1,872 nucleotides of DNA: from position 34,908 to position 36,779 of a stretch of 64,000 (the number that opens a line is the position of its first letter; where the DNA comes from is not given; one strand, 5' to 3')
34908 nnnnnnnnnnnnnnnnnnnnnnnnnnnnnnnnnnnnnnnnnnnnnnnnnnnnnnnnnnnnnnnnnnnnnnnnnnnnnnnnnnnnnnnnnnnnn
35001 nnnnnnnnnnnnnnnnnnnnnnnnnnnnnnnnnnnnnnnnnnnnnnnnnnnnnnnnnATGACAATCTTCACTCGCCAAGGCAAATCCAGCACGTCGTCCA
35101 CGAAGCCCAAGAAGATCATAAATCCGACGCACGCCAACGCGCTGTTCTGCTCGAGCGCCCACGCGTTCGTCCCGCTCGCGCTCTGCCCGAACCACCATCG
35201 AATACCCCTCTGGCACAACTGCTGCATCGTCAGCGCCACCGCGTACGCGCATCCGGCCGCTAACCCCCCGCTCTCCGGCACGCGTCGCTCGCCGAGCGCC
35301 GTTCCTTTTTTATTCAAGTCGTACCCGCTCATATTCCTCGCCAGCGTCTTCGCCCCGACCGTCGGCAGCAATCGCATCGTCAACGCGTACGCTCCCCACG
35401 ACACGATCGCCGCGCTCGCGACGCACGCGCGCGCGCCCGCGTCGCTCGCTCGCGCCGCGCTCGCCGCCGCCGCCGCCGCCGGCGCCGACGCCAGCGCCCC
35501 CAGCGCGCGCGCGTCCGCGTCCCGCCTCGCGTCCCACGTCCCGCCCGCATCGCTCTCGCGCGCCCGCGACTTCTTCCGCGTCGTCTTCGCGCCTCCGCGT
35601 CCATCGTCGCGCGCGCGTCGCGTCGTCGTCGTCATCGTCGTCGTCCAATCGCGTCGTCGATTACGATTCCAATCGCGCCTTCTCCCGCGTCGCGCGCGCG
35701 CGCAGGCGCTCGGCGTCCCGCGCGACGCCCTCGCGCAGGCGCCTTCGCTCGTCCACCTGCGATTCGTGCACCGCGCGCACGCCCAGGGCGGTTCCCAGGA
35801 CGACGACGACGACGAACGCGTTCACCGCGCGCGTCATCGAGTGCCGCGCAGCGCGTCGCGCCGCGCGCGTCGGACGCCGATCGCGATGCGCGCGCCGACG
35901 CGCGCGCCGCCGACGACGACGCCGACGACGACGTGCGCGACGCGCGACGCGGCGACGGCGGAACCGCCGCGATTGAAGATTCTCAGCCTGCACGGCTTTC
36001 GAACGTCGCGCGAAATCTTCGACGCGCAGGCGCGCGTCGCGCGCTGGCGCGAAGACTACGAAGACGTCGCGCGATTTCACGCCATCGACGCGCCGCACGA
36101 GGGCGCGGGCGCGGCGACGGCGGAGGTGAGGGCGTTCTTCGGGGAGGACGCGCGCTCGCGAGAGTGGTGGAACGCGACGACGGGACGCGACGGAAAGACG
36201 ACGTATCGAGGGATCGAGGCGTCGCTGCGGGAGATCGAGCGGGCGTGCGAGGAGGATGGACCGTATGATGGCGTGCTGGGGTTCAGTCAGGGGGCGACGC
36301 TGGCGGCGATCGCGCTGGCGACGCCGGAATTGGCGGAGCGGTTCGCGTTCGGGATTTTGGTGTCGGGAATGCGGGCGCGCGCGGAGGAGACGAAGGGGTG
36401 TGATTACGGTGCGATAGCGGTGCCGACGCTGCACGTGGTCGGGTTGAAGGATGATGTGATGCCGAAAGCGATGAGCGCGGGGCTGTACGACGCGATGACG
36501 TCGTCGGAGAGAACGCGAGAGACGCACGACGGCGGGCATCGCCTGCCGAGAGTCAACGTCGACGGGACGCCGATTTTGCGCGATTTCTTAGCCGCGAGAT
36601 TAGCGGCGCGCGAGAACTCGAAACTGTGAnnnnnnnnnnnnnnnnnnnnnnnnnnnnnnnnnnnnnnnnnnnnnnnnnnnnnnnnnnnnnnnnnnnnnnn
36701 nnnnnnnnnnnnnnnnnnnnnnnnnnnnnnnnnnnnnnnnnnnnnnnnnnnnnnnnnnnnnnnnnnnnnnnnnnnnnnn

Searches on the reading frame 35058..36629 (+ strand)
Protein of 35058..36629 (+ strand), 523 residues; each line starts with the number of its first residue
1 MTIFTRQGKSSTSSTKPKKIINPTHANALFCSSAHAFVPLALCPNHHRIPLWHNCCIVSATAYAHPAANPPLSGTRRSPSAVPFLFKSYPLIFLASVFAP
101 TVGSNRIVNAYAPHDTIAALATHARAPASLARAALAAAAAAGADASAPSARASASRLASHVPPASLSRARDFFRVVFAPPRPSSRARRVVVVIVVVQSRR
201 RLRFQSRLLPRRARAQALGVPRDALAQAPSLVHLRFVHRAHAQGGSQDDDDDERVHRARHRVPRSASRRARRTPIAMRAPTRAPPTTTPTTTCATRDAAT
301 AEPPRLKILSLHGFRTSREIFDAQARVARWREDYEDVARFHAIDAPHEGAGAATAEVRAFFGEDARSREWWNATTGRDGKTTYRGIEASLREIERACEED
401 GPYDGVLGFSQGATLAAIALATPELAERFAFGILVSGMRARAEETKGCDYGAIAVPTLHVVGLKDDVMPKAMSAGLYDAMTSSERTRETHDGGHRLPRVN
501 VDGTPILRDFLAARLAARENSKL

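Call 58: search_protein_families(library=pfam, proteins=[window:35058-36629:+], max_evalue=0.0001)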
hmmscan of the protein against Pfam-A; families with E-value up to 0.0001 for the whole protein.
window:35058-36629:+ (523 aa): 1 family
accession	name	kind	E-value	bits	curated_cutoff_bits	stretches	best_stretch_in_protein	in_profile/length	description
PF03959.19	FSH1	-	1.2e-39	136.6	21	1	305-498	4-203/211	Serine hydrolase (FSH1)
